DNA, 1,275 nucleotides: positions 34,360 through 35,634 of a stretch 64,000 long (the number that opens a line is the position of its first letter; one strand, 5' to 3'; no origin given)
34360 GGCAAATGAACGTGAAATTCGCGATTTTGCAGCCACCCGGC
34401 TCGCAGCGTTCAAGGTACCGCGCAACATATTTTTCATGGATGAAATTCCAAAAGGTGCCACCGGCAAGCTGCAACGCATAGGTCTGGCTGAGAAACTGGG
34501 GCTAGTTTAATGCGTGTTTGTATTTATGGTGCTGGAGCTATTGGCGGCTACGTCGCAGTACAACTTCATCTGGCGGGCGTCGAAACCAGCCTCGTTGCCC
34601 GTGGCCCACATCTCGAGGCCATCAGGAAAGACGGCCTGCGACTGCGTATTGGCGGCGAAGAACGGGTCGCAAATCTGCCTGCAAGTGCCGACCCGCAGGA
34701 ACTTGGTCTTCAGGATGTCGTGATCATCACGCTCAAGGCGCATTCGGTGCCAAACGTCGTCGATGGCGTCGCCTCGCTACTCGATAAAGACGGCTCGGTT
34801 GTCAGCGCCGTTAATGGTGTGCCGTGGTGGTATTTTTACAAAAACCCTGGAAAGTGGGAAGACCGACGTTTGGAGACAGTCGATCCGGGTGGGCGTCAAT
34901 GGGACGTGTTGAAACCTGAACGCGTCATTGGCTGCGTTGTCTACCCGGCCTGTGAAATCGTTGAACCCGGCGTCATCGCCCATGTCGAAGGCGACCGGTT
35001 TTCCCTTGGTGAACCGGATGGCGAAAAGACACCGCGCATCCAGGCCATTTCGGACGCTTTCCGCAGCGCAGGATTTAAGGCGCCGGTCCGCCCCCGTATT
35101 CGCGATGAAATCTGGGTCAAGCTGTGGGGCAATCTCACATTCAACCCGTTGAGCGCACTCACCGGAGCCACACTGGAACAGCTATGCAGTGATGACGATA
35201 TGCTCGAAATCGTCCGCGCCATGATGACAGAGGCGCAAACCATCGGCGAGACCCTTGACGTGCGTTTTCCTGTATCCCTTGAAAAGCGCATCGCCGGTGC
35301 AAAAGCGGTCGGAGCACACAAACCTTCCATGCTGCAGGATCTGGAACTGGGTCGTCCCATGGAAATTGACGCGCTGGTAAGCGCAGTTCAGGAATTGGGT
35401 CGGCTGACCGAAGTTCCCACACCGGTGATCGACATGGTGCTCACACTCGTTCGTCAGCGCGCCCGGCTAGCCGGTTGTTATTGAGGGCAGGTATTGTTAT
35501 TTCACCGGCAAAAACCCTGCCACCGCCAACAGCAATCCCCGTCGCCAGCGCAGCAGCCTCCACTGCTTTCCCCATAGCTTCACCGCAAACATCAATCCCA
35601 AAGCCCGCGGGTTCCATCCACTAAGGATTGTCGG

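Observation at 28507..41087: Candidate undescribed route: oxalate uptake, activation and reduction wired directly into the beta-hydroxyaspartate cycle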

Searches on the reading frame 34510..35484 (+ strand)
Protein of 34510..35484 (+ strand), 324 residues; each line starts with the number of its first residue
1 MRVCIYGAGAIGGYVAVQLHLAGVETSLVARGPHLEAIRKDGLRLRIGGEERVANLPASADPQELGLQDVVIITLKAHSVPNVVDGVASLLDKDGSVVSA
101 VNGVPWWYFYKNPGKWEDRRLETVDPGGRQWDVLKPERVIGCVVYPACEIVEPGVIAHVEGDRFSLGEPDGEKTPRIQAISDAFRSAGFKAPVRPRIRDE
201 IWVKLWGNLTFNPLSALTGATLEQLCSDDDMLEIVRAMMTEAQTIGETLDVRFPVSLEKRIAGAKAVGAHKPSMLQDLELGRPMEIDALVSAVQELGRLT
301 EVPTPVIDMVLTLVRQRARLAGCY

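Call 3: search_protein_families(library=pfam, proteins=[window:34510-35484:+])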
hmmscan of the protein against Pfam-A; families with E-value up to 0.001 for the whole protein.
window:34510-35484:+ (324 aa): 2 families
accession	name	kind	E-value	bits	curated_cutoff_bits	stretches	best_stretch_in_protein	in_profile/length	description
PF08546.17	ApbA_C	-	8.3e-29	100.9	22.7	1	197-317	2-124/125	Ketopantoate reductase PanE/ApbA C terminal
PF02558.23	ApbA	-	2.3e-23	82.9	22.2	1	3-170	1-149/150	Ketopantoate reductase PanE/ApbA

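Call 4: search_protein_families(library=ncbifam, proteins=[window:34510-35484:+])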
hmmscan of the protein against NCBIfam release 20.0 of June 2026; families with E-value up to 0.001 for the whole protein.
window:34510-35484:+ (324 aa): 15 families
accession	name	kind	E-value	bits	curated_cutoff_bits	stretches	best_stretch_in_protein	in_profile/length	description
NF005089.0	PRK06522.1-4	subfamily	3.7e-148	493.2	223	1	1-323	1-323/326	2-dehydropantoate 2-reductase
TIGR00745.1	apbA_panE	subfamily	2.2e-53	181.5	141.35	2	134-318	115-302/305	2-dehydropantoate 2-reductase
NF005091.0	PRK06522.2-2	equivalog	1.2e-48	165.9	252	2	133-318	116-297/302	2-dehydropantoate 2-reductase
NF005088.0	PRK06522.1-2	subfamily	2.3e-33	115.6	371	2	139-318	121-302/308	2-dehydropantoate 2-reductase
NF004887.0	PRK06249.1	equivalog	1.1e-32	113.5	360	2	133-312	119-305/316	putative 2-dehydropantoate 2-reductase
NF005094.0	PRK06522.2-5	equivalog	8.9e-28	97.5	382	2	137-312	117-296/307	2-dehydropantoate 2-reductase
NF006083.0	PRK08229.1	equivalog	1.2e-27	96.8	371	2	1-104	3-110/341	2-dehydropantoate 2-reductase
NF005092.1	PRK06522.2-3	equivalog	2.2e-23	82.9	500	2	1-104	1-102/296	2-dehydropantoate 2-reductase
NF005093.0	PRK06522.2-4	equivalog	9.8e-16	58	308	2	171-316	153-295/304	2-dehydropantoate 2-reductase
NF009541.0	PRK12921.1-1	equivalog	2.3e-14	53.4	338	2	2-104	7-104/297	oxidoreductase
NF009542.0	PRK12921.1-4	equivalog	1.2e-13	51.1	288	1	179-316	143-281/286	oxidoreductase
NF009543.0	PRK12921.1-5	equivalog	6.4e-13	48.5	339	1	183-315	164-300/305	oxidoreductase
NF004311.0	PRK05708.1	equivalog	5.5e-12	45.2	378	2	173-318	153-297/305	putative 2-dehydropantoate 2-reductase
NF005087.0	PRK06522.1-1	equivalog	6.4e-12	45.2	351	2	1-104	1-100/296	2-dehydropantoate 2-reductase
NF000942.0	PRK00094.1-4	subfamily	0.00079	18.7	257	0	2-104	4-109/334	NAD(P)H-dependent glycerol-3-phosphate dehydrogenase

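Call 7: search_solved_structures(query=window:34510-35484:+, max_evalue=0.00001)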
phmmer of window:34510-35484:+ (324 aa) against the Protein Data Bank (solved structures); distinct sequences matched with E-value up to 0.00001: 13.
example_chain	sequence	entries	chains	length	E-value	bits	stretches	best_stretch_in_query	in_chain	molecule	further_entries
3ghy_A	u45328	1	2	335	1.1e-78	267.9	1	2-324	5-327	Ketopantoate reductase protein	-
3hn2_A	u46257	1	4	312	3.4e-23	85.6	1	136-317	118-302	2-dehydropantoate 2-reductase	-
3hwr_A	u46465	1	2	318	7.7e-23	84.4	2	136-315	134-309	2-dehydropantoate 2-reductase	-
2ew2_A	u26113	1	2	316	9.1e-20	74.3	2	1-103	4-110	2-dehydropantoate 2-reductase, putative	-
3i83_A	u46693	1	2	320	7.1e-19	71.4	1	139-315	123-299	2-dehydropantoate 2-reductase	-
3wfi_A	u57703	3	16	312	5.5e-16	61.9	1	1-104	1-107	2-dehydropantoate 2-reductase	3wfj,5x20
8wl4_A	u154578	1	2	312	3.4e-15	59.3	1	1-319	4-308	2-dehydropantoate 2-reductase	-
8wl1_A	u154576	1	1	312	1.6e-14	57.1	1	1-319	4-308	2-dehydropantoate 2-reductase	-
8wl3_A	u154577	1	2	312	3.1e-14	56.1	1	1-319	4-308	2-dehydropantoate 2-reductase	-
8iwg_A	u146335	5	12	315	3.6e-14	55.9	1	139-292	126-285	2-dehydropantoate 2-reductase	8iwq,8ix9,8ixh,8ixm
5hws_A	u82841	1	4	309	2.2e-10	43.5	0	1-104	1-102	2-dehydropantoate 2-reductase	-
5ayv_A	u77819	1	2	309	5.5e-10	42.2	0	1-104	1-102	2-dehydropantoate 2-reductase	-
2qyt_A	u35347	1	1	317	2.8e-06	30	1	2-104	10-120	2-dehydropantoate 2-reductase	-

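Call 15: find_homologous_proteins(query=window:34510-35484:+, max_evalue=1e-20)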
Query window:34510-35484:+ (324 aa): 8000 proteins with E <= 1e-20 among 8000 candidates; the best 120 are listed.
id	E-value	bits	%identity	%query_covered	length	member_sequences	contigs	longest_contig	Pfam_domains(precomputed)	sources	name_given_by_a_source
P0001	7.9e-214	727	100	100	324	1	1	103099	PF02558.23,PF08546.18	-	-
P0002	9.5e-182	621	83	100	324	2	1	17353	PF02558.23,PF08546.18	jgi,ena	-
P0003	1.3e-178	611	83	100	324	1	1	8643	PF02558.23,PF08546.18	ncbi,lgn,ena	-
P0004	9.1e-161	553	62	98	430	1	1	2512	PF02558.23,PF08546.18,PF03807.24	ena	-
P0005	5.3e-146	504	68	100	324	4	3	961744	PF02558.23,PF08546.18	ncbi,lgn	ncbi:MAG: 2-dehydropantoate 2-reductase [Alphaproteobacteria bacterium]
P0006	6.1e-146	504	69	100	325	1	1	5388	PF02558.23,PF08546.18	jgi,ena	-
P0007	9.2e-146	503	70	100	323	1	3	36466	PF02558.23,PF08546.18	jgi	-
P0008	1.6e-145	502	69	100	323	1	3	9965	PF02558.23,PF08546.18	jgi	jgi:2-dehydropantoate 2-reductase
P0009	2.0e-145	502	70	100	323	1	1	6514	PF02558.23,PF08546.18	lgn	-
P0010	4.6e-145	501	69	100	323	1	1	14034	PF02558.23,PF08546.18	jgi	-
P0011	4.7e-145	501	69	100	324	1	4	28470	PF02558.23,PF08546.18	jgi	-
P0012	1.5e-144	499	69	100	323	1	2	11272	PF02558.23,PF08546.18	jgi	-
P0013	1.6e-144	499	69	100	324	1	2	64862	PF02558.23,PF08546.18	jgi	-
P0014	2.1e-144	499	69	100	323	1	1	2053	PF02558.23,PF08546.18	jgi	-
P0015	3.1e-144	498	68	100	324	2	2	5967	PF02558.23,PF08546.18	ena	-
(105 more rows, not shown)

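Call 17: find_related_loci(query=A1, collection=genome_contigs, flank=10000)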
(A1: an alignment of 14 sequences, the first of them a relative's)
Query A1 (324 aa) in genome_contigs; peptide patterns used: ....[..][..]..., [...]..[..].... (x = any residue, [..] = any of these).
600 stretches matched a pattern (row limit reached: there are more); 598 encode a relative of the query (tblastn E <= 1e-3); the best 80 are kept; 80 distinct loci.
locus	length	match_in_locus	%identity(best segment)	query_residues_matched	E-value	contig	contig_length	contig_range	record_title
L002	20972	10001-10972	68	1-324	1e-147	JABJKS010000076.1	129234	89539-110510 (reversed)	MAG: Rhodospirillaceae bacterium isolate SI074_bin97 k141_888371, whole genome shotgun sequence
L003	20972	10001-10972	66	1-324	3e-146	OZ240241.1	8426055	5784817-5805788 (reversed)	MAG: Candidatus Latescibacterota bacterium isolate 5029ecf2-d60f-4a19-a35b-269815a0a5cf genome assembly, chromosome: 1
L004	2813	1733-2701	69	1-324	9e-154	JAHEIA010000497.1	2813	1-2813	MAG: Chromatiales bacterium isolate Ww483 NODE_207756_length_2813_cov_1.679421, whole genome shotgun sequence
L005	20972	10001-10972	65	1-324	1e-141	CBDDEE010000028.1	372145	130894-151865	MAG: Myxococcota bacterium isolate 73384339-dcb6-4e61-b93f-9f18697b7e07 genome assembly, contig: contig_28, whole genome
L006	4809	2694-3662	65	2-324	2e-142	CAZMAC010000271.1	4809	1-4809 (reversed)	MAG TPA_asm: uncultured Hyphomicrobiaceae bacterium isolate SRP128890_co1_180 genome assembly, contig: NODE_23416_length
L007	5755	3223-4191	66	1-324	1e-140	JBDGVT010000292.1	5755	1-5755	MAG: Gemmatimonadota bacterium isolate M3-2_Bin_177 M3-2_Bin_177_scaffold_212939, whole genome shotgun sequence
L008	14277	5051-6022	63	1-324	4e-139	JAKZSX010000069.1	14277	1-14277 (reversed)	MAG: Candidatus Poribacteria bacterium isolate Langseth_MAG_00044 Langseth_MAG_00044_000000000069, whole genome shotgun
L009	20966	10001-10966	64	1-322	1e-138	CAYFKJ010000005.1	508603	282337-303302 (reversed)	MAG TPA_asm: uncultured Rhodospirillaceae bacterium isolate ERP019367_co1_18 genome assembly, contig: NODE_20_length_508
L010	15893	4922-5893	65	1-324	3e-138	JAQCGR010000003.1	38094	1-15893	MAG: Proteobacteria bacterium isolate casp40-mb.210 NODE_2504_length_38094_cov_0.070246, whole genome shotgun sequence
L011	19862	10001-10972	64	1-324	2e-137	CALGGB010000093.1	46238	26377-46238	MAG TPA_asm: uncultured Rhodospirillaceae bacterium isolate ERR2206780_bin.111_CONCOCT_v1.1_MAG genome assembly, contig:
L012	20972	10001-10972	63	1-324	1e-136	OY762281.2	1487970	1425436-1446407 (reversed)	MAG: Opitutales bacterium isolate 685e4509-010e-4797-9872-a51ee4494a19 genome assembly, chromosome: 1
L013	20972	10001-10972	63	1-324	6e-137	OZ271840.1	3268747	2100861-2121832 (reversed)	MAG: Alphaproteobacteria bacterium isolate 72443cf9-a358-416b-8693-caead2f30aea genome assembly, chromosome: 1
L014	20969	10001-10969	63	2-324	1e-136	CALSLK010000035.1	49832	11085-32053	MAG: uncultured Alphaproteobacteria bacterium isolate A_MB180 genome assembly, contig: contig_14784_A_MB180, whole genom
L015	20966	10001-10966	65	1-322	2e-136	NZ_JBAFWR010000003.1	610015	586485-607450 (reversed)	Xanthobacter sp. VTT E-85239 strain VTT-E-85239 Contig003, whole genome shotgun sequence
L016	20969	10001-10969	63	1-324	3e-136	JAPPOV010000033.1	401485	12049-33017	MAG: Gemmatimonadota bacterium isolate SB9155_S4_bin_5 NODE_1_length_401485_cov_15.7256, whole genome shotgun sequence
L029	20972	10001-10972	63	1-324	2e-134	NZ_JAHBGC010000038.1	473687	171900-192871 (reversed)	Ancylobacter dichloromethanicus strain VKM B-2484 GCM70017643_38, whole genome shotgun sequence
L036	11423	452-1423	62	1-324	2e-133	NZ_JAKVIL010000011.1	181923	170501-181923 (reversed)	Ancylobacter gelatini strain A5.8 NODE_11_length_181923_cov_218.359678, whole genome shotgun sequence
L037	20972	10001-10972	62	1-324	4e-133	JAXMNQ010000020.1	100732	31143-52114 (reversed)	MAG: Paracoccaceae bacterium isolate EC_MBin.3 ECX_312CoAssmbCtg, whole genome shotgun sequence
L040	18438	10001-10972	61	1-324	3e-132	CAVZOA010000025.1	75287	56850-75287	MAG: uncultured Alphaproteobacteria bacterium isolate MFD05684.bin.2.5 genome assembly, contig: contig_6061, whole genom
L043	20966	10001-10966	62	1-322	5e-132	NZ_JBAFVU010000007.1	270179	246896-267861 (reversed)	Xanthobacter sp. V3C-3 Contig007, whole genome shotgun sequence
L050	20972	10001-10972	63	1-324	1e-131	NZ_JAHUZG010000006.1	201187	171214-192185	Mameliella sediminis strain DP3N28-2 DP3N28-2_ctg0006, whole genome shotgun sequence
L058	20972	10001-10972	61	1-324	2e-130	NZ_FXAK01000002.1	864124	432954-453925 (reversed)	Azospirillum oryzae strain A2P, whole genome shotgun sequence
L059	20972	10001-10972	61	1-324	4e-130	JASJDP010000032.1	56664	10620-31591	MAG: Rhodobacter sp. isolate MO_188.B50 MO_188.c_437, whole genome shotgun sequence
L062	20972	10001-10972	60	1-324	4e-130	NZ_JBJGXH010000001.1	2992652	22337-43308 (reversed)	Ancylobacter sp. sgz301288 L211_scaffold1, whole genome shotgun sequence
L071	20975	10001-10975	61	1-324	4e-129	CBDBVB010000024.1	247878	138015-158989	MAG: Inquilinaceae bacterium isolate e0ea3d66-1d80-49f0-a312-4fce0f68fffb genome assembly, contig: contig_24, whole geno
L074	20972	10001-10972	60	1-324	3e-129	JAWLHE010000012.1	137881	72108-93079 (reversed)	MAG: Alphaproteobacteria bacterium isolate 30dZY2.bin.37 NODE_257_length_137881_cov_16.628065, whole genome shotgun sequ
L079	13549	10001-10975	60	1-324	6e-129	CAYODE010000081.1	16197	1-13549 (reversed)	MAG TPA_asm: uncultured Aestuariivita sp. isolate SRP342821_co1_26 genome assembly, contig: NODE_2770_length_16197_cov_1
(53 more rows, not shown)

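Call 19: find_encoding_contigs(protein=P0002, flank=10000, max_places=4)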
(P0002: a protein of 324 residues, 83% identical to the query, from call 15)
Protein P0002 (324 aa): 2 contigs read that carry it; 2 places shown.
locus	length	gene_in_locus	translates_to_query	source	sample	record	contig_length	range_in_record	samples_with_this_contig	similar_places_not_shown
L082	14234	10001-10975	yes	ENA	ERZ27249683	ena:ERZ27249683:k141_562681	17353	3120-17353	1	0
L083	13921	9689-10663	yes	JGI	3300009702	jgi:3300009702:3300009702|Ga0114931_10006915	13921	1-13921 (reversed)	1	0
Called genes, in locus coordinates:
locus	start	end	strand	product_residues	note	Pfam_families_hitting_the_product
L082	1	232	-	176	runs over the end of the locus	PF00072:Response_reg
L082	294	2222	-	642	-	PF00535:Glycos_transf_2, PF13641:Glyco_tranf_2_3, PF13632:Glyco_trans_2_3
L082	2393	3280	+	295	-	PF00497:SBP_bac_3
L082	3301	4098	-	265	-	PF04116:FA_hydroxylase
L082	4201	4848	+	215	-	PF20408:Abhydrolase_11, PF12697:Abhydrolase_6 (weak)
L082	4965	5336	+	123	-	-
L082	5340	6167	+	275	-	PF00155:Aminotran_1_2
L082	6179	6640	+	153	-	PF16155:PnbB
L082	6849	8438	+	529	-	PF01019:G_glu_transpept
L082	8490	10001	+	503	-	PF00501:AMP-binding, PF13193:AMP-binding_C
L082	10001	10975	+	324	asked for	PF02558:ApbA, PF08546:ApbA_C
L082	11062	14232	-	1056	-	?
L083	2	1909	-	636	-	?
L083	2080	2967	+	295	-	PF00497:SBP_bac_3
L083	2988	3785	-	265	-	PF04116:FA_hydroxylase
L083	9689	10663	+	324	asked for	PF02558:ApbA, PF08546:ApbA_C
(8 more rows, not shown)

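Call 20: find_encoding_contigs(protein=P0003, flank=10000, max_places=4)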
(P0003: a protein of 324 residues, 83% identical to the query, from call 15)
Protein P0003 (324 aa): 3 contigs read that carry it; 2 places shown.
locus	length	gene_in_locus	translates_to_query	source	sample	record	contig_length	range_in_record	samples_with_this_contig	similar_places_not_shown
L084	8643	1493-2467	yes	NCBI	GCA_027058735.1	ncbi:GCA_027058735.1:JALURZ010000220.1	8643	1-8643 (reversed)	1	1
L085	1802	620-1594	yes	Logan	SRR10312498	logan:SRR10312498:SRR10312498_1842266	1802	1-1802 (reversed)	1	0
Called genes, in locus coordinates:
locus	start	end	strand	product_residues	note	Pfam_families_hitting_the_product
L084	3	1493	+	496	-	?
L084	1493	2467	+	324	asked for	PF02558:ApbA, PF08546:ApbA_C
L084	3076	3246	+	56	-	-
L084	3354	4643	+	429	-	PF00275:EPSP_synthase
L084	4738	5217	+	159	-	PF11164:DUF2948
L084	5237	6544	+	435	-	PF00815:Histidinol_dh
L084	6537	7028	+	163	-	PF06793:UPF0262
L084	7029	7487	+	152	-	PF01451:LMWPc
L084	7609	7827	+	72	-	PF01176:eIF-1a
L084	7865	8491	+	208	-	PF02545:Maf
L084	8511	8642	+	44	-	?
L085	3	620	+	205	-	?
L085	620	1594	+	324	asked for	PF02558:ApbA, PF08546:ApbA_C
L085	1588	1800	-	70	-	?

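Call 21: find_encoding_contigs(protein=P0001, flank=10000, max_places=3)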
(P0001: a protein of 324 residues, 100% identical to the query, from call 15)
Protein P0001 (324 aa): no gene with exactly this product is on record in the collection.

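Call 37: search_dna_similar(query=window:34510-35481:+, collection=plasmids, mode=protein, max_evalue=1e-80, max_rows=60)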
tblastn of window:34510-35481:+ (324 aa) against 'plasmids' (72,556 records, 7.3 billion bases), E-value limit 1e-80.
Records with a match: 18; places in all: 18; records where one place covers at least 80% of the query: 18.
Best place of each record, by identity: 60-80% 4; <60% 14.
By first word of the organism name: Azospirillum 4; Cupriavidus 4; Skermanella 3; Caballeronia 3; Phyllobacterium 2; Rhodobacteraceae 1; Methylobacterium 1.
By predicted mobility (MOB-suite, as given by PLSDB): non-mobilizable 9; mobilizable 9.
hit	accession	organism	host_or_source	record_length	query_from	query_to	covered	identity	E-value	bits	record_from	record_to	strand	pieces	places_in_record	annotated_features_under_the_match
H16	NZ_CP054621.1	Azospirillum oryzae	cell culture,soil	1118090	1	324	100%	61.7%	6e-119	384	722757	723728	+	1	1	record has no annotation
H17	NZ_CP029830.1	Azospirillum ramasamyi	single cell,Cow dung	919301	1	324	100%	61.1%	3e-117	379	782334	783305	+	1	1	2-dehydropantoate 2-reductase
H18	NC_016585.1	Azospirillum lipoferum 4B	-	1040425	1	324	100%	60.8%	4e-117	378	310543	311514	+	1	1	none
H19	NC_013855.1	Azospirillum sp. B510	-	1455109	1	324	100%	60.5%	4e-117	378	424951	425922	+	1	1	record has no annotation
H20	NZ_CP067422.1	Skermanella sp. TT6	Homo sapiens,single cell,skin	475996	1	324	100%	57.4%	6e-111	360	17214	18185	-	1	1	2-dehydropantoate 2-reductase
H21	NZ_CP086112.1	Skermanella rosea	single cell,hydrocarbon-contaminated ...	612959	1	324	100%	57.4%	7e-111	360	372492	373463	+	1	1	2-dehydropantoate 2-reductase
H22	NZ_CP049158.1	Caballeronia sp. SBC1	whole organism,soil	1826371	1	317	98%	58.4%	5e-106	346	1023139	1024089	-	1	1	none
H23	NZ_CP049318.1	Caballeronia sp. SBC2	whole organism,soil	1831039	1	317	98%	58.4%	5e-106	346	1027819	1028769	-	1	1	none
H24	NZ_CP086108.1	Skermanella mucosa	single cell,crude oil contaminated ...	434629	1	324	100%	57.1%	5e-110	358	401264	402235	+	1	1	2-dehydropantoate 2-reductase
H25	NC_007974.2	Cupriavidus metallidurans CH34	-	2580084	1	321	99%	57.6%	1e-109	357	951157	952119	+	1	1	none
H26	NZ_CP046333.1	Cupriavidus metallidurans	sedimentation pond in a zinc factory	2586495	1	321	99%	57.6%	1e-109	357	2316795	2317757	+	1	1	none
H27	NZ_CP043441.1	Cupriavidus campinensis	cell culture,soil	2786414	1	321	99%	57.6%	8e-109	354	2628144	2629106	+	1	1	none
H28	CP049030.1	Rhodobacteraceae bacterium SC52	Apostichopus japonicus,pure ...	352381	18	324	95%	59.7%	2e-112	364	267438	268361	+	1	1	2-dehydropantoate 2-reductase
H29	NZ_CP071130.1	Caballeronia sp. M1242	Homo sapiens,ETA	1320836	1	317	98%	57.4%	1e-107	351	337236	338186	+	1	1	none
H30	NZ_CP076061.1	Cupriavidus sp. EM10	Pure-cultured cell,sewage water sludge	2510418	18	320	94%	57.1%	4e-108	352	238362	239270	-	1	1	none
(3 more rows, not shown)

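Call 38: get_annotated_region(hit=H17, flank=12000)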
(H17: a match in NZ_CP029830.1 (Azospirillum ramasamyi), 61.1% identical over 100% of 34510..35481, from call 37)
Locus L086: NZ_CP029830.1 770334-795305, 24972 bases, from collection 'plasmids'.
description: Azospirillum ramasamyi strain M2T2B2 plasmid unnamed1, complete sequence
organism: Azospirillum ramasamyi (NCBI taxid 682998)
taxonomy: Bacteria; Pseudomonadota; Alphaproteobacteria; Rhodospirillales; Azospirillaceae; Azospirillum; Azospirillum ramasamyi
host: -; source: single cell,Cow dung; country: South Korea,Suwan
typing (MOB-suite, as given by PLSDB): non-mobilizable
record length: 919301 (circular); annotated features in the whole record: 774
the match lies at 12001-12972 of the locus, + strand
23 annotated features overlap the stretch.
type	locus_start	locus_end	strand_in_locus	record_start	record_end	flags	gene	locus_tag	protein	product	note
CDS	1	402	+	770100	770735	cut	-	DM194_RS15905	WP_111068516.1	thiamine phosphate synthase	-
CDS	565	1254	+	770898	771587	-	-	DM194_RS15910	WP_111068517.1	GntR family transcriptional regulator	-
CDS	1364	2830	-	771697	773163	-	pyk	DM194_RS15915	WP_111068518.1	pyruvate kinase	GO:0006096 - glycolytic process [Evidence IEA]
CDS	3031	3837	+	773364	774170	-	-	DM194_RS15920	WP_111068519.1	NUDIX domain-containing protein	-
CDS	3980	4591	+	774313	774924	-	-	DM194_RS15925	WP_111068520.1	NAD(P)-binding domain-containing protein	-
CDS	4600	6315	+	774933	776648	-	-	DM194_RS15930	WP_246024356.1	pyruvate, phosphate dikinase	-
CDS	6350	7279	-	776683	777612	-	-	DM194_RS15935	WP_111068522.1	histone deacetylase family protein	-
CDS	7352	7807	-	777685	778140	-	-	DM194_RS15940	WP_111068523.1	CBS domain-containing protein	-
CDS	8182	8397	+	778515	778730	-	-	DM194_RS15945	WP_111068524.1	hypothetical protein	-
CDS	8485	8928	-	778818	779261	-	-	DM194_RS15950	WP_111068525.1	GNAT family N-acetyltransferase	-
CDS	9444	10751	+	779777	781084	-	oxlT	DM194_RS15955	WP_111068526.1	oxalate/formate MFS antiporter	-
CDS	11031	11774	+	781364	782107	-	-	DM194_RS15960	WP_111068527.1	sulfite exporter TauE/SafE family protein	GO:0006810 - transport [Evidence IEA]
CDS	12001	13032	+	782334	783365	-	-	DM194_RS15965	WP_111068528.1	2-dehydropantoate 2-reductase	GO:0015940 - pantothenate biosynthetic process [Evidence IEA]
CDS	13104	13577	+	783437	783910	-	-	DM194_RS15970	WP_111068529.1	CBS domain-containing protein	-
CDS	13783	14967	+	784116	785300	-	-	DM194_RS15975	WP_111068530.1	Re/Si-specific NAD(P)(+) transhydrogenase subunit alpha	GO:1902600 - proton transmembrane transport [Evidence IEA]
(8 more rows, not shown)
